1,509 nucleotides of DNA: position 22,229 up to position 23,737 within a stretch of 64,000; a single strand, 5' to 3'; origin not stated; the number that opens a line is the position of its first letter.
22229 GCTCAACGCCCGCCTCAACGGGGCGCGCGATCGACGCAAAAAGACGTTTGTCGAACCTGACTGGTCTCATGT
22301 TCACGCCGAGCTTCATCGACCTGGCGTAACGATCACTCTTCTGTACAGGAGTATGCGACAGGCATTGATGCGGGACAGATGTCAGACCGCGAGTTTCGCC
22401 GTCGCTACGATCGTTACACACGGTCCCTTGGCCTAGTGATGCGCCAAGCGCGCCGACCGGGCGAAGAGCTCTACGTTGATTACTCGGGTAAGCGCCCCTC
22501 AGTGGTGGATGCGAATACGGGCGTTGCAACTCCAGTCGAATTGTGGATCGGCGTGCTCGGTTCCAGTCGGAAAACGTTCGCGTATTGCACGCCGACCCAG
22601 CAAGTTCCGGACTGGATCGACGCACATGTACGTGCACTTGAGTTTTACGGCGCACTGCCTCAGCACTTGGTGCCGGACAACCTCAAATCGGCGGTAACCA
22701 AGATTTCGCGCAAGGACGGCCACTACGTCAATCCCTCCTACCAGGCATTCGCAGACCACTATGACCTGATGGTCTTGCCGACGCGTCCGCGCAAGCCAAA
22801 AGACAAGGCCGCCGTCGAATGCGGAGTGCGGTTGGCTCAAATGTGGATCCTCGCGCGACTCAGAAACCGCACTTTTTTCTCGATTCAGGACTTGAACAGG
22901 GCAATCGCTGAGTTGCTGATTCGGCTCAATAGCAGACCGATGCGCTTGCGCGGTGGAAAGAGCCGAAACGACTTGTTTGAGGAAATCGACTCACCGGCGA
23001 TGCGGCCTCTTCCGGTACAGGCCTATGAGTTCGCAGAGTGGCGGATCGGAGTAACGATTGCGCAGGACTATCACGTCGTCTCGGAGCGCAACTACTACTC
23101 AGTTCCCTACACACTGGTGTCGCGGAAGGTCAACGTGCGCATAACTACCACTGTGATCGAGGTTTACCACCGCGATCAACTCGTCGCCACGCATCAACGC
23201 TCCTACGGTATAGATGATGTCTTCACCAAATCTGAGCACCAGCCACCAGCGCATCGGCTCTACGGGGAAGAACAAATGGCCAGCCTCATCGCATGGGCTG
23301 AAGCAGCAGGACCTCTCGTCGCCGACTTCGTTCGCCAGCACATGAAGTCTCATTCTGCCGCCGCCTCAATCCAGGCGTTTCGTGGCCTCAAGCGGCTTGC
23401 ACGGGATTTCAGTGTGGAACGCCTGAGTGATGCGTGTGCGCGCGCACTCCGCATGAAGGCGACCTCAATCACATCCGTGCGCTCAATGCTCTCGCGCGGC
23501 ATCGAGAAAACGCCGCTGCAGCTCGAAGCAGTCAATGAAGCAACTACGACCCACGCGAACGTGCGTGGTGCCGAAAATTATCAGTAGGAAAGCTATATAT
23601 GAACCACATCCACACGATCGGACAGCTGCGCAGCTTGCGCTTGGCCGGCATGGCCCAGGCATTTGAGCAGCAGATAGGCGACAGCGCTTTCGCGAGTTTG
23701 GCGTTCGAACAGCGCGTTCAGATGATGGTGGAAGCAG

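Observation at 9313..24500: IS21-family transposition module whose left end lies 12.7 kb from istA: a possible cargo-carrying IS21 derivative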

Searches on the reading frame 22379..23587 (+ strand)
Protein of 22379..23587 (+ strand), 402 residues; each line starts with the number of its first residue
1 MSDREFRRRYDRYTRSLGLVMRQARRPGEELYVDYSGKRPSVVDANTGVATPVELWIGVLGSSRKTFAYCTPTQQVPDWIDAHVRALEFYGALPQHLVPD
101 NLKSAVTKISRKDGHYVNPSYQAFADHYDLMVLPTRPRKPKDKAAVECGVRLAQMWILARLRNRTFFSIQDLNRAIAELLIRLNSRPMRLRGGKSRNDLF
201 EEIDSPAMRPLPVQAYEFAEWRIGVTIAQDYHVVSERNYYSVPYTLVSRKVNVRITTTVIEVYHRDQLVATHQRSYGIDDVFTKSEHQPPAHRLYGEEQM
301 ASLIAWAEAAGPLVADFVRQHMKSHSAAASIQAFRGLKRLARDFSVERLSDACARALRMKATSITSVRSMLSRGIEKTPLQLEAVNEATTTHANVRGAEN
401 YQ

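Call 13: search_protein_families(library=pfam, proteins=[window:22379-23587:+], max_evalue=0.01)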
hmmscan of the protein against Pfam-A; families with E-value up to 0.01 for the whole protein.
window:22379-23587:+ (402 aa): 2 families
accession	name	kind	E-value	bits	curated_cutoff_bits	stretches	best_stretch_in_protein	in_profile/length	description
PF22483.2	Mu-transpos_C_2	-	2.3e-18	66.1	27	1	211-280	1-69/73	Mu transposase, C-terminal domain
PF00665.32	rve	-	8.6e-09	36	32.6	1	59-140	30-102/102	Integrase core domain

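Call 14: search_protein_families(library=ncbifam, proteins=[window:22379-23587:+], max_evalue=0.01)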
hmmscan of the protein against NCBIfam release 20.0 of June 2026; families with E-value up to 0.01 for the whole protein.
window:22379-23587:+ (402 aa): 1 family
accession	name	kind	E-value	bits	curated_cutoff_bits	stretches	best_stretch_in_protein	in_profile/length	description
NF033546.1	transpos_IS21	equivalog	1.8e-56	191.8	160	1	3-212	88-293/294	IS21 family transposase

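Call 15: find_related_loci(query=window:22379-23584:+, collection=genome_contigs, flank=10000)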
Query window:22379-23584:+ (402 aa) in genome_contigs; peptide patterns used: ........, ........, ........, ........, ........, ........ (x = any residue, [..] = any of these).
88 stretches matched a pattern; 10 encode a relative of the query (tblastn E <= 1e-3); 10 distinct loci.
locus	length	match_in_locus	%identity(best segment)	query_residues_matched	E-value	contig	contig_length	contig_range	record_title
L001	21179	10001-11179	41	6-401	1e-89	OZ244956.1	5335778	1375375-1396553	MAG: Rhodothermales bacterium isolate 15077258-f85a-4161-b90e-b328002e090c genome assembly, chromosome: 1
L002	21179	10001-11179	41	6-401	1e-89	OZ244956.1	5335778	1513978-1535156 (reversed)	MAG: Rhodothermales bacterium isolate 15077258-f85a-4161-b90e-b328002e090c genome assembly, chromosome: 1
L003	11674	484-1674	39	1-402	1e-82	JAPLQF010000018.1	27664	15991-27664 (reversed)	MAG: Burkholderiales bacterium isolate LacPavin_0818_WC50_MAG_63_11 LacPavin_0818_WC50_scaffold_820272, whole genome sho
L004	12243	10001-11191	39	1-402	2e-82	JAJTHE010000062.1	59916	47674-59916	MAG: Betaproteobacteria bacterium isolate CoA8N_M60.1 k141_912476, whole genome shotgun sequence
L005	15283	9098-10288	39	1-402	2e-82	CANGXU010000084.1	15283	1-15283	MAG: Betaproteobacteria bacterium isolate RE-15aug16-237 genome assembly, contig: RE-15aug16-C5393, whole genome shotgun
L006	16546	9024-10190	37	10-401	2e-73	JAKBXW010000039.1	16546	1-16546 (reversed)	MAG: Nitrospirae bacterium isolate WY2.bin1 NODE_5004_length_16546_cov_2.035020, whole genome shotgun sequence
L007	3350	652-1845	35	1-401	7e-72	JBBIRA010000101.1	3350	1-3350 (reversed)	MAG: Leptospirillum sp. isolate BR1F70218_bin_339 NODE_2763_length_3350_cov_6.29072, whole genome shotgun sequence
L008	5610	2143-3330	34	5-401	2e-64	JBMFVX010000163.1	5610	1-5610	MAG: Phycisphaerae bacterium isolate KM4364-03 NODE_163_length_5610_cov_86.427616, whole genome shotgun sequence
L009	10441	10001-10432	38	5-150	8e-23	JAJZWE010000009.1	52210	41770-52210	MAG: Nitrospirae bacterium isolate TL1-1.bin1 NODE_316_length_52210_cov_3.449168, whole genome shotgun sequence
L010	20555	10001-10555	38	6-190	5e-41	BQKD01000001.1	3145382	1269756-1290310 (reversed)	Erysipelotrichaceae bacterium OPF54 DNA, sequence1, whole genome shotgun sequence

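Call 16: find_homologous_proteins(query=window:22379-23584:+, max_evalue=1e-20)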
Query window:22379-23584:+ (402 aa): 3209 proteins with E <= 1e-20 among 8000 candidates; the best 120 are listed.
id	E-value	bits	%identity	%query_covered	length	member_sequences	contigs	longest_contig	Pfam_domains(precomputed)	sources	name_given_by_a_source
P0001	2.3e-254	861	100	95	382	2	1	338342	PF00665.33,PF22483.3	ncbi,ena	-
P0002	1.5e-217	740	79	100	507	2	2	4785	PF00665.33,PF22483.3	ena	-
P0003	2.7e-211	720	76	96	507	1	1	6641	PF00665.33,PF22483.3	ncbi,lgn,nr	ncbi:MAG: IS21 family transposase [Proteobacteria bacterium]|nr:IS21 family transposase [Pseudomonad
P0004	2.7e-210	716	76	100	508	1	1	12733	PF00665.33,PF22483.3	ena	-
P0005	4.3e-210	716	76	100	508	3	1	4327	PF00665.33,PF22483.3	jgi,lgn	jgi:transposase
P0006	2.0e-209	714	76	100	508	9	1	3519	PF00665.33,PF22483.3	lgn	-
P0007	1.1e-207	708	76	100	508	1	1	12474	PF00665.33,PF22483.3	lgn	-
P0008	1.8e-207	707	76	100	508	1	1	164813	PF00665.33,PF22483.3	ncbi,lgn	ncbi:MAG TPA: IS21 family transposase [Rhodanobacter sp.]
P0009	9.5e-205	698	74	96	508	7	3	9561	PF00665.33,PF22483.3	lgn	-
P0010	3.2e-204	696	74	100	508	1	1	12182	PF00665.33,PF22483.3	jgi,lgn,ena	-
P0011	8.9e-203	692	73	96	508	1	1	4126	PF00665.33,PF22483.3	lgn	-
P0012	3.8e-202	690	74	97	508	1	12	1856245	PF22483.3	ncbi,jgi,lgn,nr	ncbi:MAG: IS21 family transposase [Chiayiivirga sp.]|jgi:transposase|nr:IS21 family transposase [Chi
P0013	4.1e-202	690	74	100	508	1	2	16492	PF00665.33,PF22483.3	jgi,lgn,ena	-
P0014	1.2e-200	685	73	100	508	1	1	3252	PF00665.33,PF22483.3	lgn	-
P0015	1.9e-199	681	73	100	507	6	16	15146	PF13412.13,PF22483.3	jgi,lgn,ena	jgi:transposase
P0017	1.7e-193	661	68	96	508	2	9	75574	PF00665.33,PF22483.3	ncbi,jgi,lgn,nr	ncbi:MAG: IS21 family transposase [Proteobacteria bacterium]|nr:IS21 family transposase [Pseudomonad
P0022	2.3e-166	572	63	96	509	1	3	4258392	PF00665.33,PF22483.3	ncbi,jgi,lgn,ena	jgi:transposase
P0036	6.8e-143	495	55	100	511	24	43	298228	PF00665.33,PF22483.3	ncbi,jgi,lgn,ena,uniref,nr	ncbi:IS21 family transposase [Ralstonia pickettii]|jgi:transposase|uniref:IS21 family transposase n=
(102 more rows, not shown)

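Call 17: find_encoding_contigs(protein=P0001, flank=10000, max_places=4)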
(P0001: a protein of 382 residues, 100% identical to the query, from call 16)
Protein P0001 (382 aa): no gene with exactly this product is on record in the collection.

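Call 18: find_encoding_contigs(protein=P0012, flank=4000, max_places=10)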
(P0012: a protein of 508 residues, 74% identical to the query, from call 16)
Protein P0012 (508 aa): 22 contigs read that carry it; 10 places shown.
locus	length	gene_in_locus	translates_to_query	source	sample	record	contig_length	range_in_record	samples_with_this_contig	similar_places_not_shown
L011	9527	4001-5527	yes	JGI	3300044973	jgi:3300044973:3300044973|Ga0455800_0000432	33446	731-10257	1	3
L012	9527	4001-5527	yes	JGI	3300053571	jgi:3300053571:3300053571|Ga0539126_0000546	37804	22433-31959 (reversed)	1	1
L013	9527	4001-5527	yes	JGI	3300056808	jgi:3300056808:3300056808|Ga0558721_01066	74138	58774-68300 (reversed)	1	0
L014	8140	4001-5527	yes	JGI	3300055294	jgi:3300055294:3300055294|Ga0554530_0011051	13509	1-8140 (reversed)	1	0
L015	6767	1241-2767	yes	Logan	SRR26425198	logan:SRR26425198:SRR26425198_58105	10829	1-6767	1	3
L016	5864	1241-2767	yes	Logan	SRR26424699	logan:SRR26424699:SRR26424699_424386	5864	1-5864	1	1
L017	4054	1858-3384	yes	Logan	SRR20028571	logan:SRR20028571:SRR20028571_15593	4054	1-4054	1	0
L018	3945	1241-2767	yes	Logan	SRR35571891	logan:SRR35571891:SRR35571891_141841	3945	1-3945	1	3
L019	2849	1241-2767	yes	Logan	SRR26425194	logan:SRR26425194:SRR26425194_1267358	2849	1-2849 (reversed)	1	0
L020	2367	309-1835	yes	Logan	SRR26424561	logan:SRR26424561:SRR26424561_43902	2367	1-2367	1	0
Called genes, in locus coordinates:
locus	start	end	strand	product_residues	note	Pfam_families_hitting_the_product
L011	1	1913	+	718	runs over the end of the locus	PF00082:Peptidase_S8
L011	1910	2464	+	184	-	-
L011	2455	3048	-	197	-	-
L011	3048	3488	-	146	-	PF12844:HTH_19, PF13560:HTH_31, PF01381:HTH_3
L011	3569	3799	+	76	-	PF13693:HTH_35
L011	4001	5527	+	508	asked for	PF22483:Mu-transpos_C_2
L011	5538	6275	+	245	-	PF01695:IstB_IS21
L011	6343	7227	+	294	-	-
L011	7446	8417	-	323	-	-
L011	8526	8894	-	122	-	-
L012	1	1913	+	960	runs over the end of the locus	PF00082:Peptidase_S8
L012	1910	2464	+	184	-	-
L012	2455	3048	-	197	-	-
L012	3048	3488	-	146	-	PF12844:HTH_19, PF13560:HTH_31, PF01381:HTH_3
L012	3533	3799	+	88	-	PF13693:HTH_35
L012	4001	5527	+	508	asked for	PF22483:Mu-transpos_C_2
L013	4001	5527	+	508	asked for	PF22483:Mu-transpos_C_2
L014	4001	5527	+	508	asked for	PF22483:Mu-transpos_C_2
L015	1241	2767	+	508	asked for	PF22483:Mu-transpos_C_2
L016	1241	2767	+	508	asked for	PF22483:Mu-transpos_C_2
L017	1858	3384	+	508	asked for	PF22483:Mu-transpos_C_2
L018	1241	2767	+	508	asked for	PF22483:Mu-transpos_C_2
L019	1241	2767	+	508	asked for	PF22483:Mu-transpos_C_2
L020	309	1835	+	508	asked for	PF22483:Mu-transpos_C_2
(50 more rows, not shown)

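Call 22: find_encoding_contigs(protein=P0012, flank=10000, max_places=5)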
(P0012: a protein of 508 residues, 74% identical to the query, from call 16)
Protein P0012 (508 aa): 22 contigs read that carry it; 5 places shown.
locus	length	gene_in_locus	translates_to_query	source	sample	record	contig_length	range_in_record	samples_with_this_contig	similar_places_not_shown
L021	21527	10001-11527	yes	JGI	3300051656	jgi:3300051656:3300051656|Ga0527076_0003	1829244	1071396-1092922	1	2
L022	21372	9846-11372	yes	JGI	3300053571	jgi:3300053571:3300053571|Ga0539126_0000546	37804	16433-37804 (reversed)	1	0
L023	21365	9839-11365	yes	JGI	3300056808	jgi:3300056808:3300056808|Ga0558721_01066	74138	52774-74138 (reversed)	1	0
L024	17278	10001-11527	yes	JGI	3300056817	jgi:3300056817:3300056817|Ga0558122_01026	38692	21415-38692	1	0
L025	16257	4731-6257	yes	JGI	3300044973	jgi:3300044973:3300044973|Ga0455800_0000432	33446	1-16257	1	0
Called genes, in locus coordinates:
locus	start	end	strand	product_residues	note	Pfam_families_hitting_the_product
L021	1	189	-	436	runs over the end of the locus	PF13541:ChlI, PF00158:Sigma54_activat (faint), PF00493:MCM (weak), PF01078:Mg_chelatase, PF07728:AAA_5 (faint), PF13335:Mg_chelatase_C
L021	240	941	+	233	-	PF08722:Tn7_TnsA-like_N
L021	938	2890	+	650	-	PF09299:Mu-transpos_C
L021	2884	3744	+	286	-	PF05621:TniB, PF13401:AAA_22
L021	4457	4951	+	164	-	PF00963:Cohesin (weak)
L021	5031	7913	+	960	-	PF00082:Peptidase_S8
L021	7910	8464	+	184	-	-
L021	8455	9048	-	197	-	-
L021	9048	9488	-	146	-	PF12844:HTH_19, PF13560:HTH_31, PF01381:HTH_3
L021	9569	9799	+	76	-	PF13693:HTH_35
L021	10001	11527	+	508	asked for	PF22483:Mu-transpos_C_2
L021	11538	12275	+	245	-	PF01695:IstB_IS21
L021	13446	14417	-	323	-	-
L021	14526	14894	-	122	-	-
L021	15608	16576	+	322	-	PF13365:Trypsin_2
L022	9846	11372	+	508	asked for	PF22483:Mu-transpos_C_2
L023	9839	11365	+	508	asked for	PF22483:Mu-transpos_C_2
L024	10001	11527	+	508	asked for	PF22483:Mu-transpos_C_2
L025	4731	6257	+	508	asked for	PF22483:Mu-transpos_C_2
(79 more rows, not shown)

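Call 23: find_encoding_contigs(protein=P0008, flank=10000, max_places=3)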
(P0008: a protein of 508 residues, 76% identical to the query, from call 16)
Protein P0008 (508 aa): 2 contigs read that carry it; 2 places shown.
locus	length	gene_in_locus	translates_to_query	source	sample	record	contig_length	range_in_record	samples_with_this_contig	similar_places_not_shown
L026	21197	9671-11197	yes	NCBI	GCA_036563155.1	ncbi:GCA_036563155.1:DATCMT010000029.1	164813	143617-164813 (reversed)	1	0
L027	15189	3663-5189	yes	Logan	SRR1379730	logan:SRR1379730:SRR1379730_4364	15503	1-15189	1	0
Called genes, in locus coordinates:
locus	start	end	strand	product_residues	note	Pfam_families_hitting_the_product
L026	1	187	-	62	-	?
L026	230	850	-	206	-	-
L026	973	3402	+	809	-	PF00270:DEAD, PF04851:ResIII (weak), PF00271:Helicase_C, PF22982:WHD_HRQ1, PF09369:MZB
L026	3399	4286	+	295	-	PF13482:RNase_H_2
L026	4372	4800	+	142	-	-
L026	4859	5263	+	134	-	PF00313:CSD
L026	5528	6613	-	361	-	PF13369:Transglut_core2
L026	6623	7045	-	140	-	-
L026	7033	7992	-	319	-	PF25023:TEN_YD-shell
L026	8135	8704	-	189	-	-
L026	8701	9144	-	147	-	PF12844:HTH_19 (weak), PF13560:HTH_31, PF01381:HTH_3 (weak)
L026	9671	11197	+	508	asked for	PF00665:rve (weak), PF22483:Mu-transpos_C_2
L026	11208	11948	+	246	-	PF01695:IstB_IS21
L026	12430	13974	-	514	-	PF00282:Pyridoxal_deC, PF00155:Aminotran_1_2, PF00266:Aminotran_5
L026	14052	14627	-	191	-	-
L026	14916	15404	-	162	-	PF00578:AhpC-TSA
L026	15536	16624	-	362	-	-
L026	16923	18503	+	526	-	PF00106:adh_short (weak), PF13561:adh_short_C2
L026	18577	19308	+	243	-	PF13532:2OG-FeII_Oxy_2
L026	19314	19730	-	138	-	PF09990:DUF2231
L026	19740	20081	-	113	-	-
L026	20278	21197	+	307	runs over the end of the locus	PF23023:Anti-Pycsar_Apyc1, PF00753:Lactamase_B, PF19583:ODP (weak)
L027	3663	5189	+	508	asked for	PF00665:rve (weak), PF22483:Mu-transpos_C_2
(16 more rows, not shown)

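Call 24: find_encoding_contigs(protein=P0017, flank=10000, max_places=6)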
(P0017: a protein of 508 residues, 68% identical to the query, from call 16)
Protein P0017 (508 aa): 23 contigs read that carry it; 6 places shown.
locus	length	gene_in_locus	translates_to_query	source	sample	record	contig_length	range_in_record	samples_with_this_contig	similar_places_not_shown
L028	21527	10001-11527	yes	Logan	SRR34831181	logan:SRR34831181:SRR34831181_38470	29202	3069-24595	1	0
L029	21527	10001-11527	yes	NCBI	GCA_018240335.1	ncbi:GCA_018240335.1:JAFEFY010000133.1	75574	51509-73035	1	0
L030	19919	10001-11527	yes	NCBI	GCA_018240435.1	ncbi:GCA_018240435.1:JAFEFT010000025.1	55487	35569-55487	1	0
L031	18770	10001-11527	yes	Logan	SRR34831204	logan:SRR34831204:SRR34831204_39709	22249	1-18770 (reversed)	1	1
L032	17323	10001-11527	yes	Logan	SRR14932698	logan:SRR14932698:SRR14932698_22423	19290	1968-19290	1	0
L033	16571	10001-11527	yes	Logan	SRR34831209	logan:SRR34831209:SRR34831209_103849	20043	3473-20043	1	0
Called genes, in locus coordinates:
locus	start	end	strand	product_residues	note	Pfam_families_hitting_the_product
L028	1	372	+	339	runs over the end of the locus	PF00589:Phage_integrase (weak)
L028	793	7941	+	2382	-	PF03534:SpvB, PF12256:TcdB_toxin_midN (faint), PF01839:FG-GAP (faint), PF13517:FG-GAP_3 (weak), PF25023:TEN_YD-shell (faint), PF05593:RHS_repeat (weak), PF21111:CDI_toxin_EC869_like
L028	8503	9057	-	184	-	-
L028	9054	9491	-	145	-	PF12844:HTH_19 (weak), PF13560:HTH_31, PF01381:HTH_3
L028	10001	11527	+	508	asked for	PF00665:rve (weak), PF22483:Mu-transpos_C_2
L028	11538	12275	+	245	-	PF01695:IstB_IS21, PF13481:AAA_25 (weak)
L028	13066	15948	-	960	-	PF20464:MmeI_N, PF20465:MmeI_hel, PF20473:MmeI_Mtase, PF02384:N6_Mtase (weak), PF07669:Eco57I, PF20466:MmeI_TRD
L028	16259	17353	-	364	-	-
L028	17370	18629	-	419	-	PF22560:GMT-wHTH (weak)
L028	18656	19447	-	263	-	PF07505:DUF5131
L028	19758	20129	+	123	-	PF00717:Peptidase_S24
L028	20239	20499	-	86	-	PF01381:HTH_3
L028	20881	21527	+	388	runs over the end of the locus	-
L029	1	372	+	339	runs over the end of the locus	PF00589:Phage_integrase (weak)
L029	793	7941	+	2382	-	PF03534:SpvB, PF12256:TcdB_toxin_midN (faint), PF01839:FG-GAP (faint), PF13517:FG-GAP_3 (weak), PF25023:TEN_YD-shell (faint), PF05593:RHS_repeat (weak), PF21111:CDI_toxin_EC869_like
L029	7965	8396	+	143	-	-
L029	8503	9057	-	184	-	-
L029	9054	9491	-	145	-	PF12844:HTH_19 (weak), PF13560:HTH_31, PF01381:HTH_3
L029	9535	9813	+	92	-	PF13693:HTH_35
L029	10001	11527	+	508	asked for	PF00665:rve (weak), PF22483:Mu-transpos_C_2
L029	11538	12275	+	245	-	PF01695:IstB_IS21, PF13481:AAA_25 (weak)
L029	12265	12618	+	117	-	-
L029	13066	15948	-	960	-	PF20464:MmeI_N, PF20465:MmeI_hel, PF20473:MmeI_Mtase, PF02384:N6_Mtase (weak), PF07669:Eco57I, PF20466:MmeI_TRD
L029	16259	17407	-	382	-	-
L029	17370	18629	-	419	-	PF22560:GMT-wHTH (weak)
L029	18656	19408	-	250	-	PF07505:DUF5131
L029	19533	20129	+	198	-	PF01726:LexA_DNA_bind, PF00717:Peptidase_S24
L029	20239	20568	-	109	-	PF13560:HTH_31, PF12844:HTH_19 (weak), PF01381:HTH_3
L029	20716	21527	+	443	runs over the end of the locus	-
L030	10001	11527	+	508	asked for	PF00665:rve (weak), PF22483:Mu-transpos_C_2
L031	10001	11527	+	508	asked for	PF00665:rve (weak), PF22483:Mu-transpos_C_2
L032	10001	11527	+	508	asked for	PF00665:rve (weak), PF22483:Mu-transpos_C_2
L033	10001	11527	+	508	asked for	PF00665:rve (weak), PF22483:Mu-transpos_C_2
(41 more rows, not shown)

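Call 28: find_encoding_contigs(protein=P0015, flank=10000, max_places=8)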
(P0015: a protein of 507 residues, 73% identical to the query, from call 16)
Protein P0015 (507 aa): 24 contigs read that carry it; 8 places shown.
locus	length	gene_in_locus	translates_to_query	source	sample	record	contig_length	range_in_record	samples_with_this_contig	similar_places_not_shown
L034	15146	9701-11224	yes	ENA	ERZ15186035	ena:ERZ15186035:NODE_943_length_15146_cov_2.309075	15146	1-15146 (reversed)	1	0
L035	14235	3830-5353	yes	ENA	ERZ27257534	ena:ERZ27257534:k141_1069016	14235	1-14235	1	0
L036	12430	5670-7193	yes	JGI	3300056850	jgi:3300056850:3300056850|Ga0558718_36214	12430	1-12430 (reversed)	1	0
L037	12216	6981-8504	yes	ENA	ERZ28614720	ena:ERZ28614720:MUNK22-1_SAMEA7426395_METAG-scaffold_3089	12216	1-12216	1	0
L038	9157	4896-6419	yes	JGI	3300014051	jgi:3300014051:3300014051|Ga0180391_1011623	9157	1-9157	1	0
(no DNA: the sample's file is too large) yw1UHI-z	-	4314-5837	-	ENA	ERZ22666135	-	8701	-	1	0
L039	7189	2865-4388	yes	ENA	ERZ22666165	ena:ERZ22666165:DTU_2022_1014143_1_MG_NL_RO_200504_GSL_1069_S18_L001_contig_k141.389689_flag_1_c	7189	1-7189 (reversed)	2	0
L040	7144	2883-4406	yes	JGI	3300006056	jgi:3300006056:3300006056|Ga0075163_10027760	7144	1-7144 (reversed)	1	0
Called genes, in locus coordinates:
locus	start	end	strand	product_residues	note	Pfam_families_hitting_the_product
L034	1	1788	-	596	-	?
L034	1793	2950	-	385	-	PF01420:Methylase_S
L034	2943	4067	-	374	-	PF01381:HTH_3, PF13560:HTH_31 (weak), PF06114:Peptidase_M78 (weak)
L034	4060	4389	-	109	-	-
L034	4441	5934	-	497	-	PF12161:HsdM_N, PF02384:N6_Mtase, PF01170:UPF0020 (weak), PF07669:Eco57I (faint)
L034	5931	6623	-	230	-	-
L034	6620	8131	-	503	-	PF12161:HsdM_N, PF02384:N6_Mtase, PF01170:UPF0020 (faint)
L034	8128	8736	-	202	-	-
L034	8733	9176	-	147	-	PF12844:HTH_19 (weak), PF13560:HTH_31, PF01381:HTH_3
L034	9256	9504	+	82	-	PF13693:HTH_35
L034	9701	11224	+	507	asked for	PF13412:HTH_24 (faint), PF22483:Mu-transpos_C_2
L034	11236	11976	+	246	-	PF01695:IstB_IS21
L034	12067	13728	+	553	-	PF24098:DUF7380 (weak)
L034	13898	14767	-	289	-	-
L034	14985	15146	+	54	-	?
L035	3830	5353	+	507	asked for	PF13412:HTH_24 (faint), PF22483:Mu-transpos_C_2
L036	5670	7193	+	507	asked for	PF13412:HTH_24 (faint), PF22483:Mu-transpos_C_2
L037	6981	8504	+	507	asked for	PF13412:HTH_24 (faint), PF22483:Mu-transpos_C_2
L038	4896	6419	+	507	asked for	PF13412:HTH_24 (faint), PF22483:Mu-transpos_C_2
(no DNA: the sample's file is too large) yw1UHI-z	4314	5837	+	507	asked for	PF13412:HTH_24 (faint), PF22483:Mu-transpos_C_2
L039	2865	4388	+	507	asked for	PF13412:HTH_24 (faint), PF22483:Mu-transpos_C_2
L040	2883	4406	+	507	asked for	PF13412:HTH_24 (faint), PF22483:Mu-transpos_C_2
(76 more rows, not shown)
